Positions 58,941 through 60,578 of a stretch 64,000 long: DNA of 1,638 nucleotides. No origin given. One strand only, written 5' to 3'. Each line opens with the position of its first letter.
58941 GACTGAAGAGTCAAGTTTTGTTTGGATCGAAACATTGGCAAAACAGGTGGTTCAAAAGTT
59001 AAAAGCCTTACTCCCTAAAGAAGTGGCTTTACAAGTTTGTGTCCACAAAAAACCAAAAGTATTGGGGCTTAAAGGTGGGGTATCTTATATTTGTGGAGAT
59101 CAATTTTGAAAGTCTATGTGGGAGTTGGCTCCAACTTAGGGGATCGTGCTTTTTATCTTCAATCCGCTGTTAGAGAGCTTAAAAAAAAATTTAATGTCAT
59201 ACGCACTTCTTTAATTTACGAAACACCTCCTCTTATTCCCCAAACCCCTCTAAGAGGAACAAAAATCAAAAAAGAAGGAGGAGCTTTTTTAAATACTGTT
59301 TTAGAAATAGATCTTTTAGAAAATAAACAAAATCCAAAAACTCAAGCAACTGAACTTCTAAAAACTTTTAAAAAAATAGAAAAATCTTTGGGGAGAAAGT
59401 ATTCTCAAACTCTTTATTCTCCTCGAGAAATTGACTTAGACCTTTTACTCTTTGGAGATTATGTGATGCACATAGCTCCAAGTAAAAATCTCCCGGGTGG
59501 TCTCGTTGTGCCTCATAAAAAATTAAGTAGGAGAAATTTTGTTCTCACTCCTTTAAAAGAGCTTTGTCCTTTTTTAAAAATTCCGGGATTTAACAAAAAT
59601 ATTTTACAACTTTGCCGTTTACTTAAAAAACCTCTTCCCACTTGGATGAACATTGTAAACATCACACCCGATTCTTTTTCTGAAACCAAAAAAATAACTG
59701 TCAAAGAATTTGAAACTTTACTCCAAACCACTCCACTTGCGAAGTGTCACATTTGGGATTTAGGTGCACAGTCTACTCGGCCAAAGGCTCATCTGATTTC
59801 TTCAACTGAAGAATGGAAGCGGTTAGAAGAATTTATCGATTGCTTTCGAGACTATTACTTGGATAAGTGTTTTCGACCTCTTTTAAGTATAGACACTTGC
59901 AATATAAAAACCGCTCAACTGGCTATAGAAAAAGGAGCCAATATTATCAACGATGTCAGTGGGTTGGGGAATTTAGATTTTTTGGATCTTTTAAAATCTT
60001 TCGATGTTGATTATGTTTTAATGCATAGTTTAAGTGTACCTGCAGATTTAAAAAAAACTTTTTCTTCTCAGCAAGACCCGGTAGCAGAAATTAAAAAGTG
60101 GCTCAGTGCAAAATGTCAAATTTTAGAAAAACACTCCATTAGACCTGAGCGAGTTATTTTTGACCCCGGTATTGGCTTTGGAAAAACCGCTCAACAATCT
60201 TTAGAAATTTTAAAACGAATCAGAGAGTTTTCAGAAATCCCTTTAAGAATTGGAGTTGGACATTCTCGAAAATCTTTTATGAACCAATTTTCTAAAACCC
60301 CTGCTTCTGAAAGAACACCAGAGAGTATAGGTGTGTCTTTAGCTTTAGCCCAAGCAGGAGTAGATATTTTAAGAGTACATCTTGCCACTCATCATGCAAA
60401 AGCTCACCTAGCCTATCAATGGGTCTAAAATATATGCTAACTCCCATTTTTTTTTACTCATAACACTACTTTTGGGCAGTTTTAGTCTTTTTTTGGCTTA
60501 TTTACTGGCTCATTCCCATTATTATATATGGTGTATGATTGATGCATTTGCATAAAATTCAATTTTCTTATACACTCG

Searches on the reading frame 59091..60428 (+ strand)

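Call 68: search_protein_families(library=pfam, proteins=[window:59091-60428:+], max_evalue=0.001)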
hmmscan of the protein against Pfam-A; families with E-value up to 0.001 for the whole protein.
window:59091-60428:+ (445 aa): 2 families
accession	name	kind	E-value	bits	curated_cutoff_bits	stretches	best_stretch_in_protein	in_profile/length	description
PF00809.28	Pterin_bind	-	8.9e-54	183.1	25.5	1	186-430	1-244/244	Pterin binding enzyme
PF01288.25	HPPK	-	9e-27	94.2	25.7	1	9-160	1-116/116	7,8-dihydro-6-hydroxymethylpterin-pyrophosphokinase (HPPK)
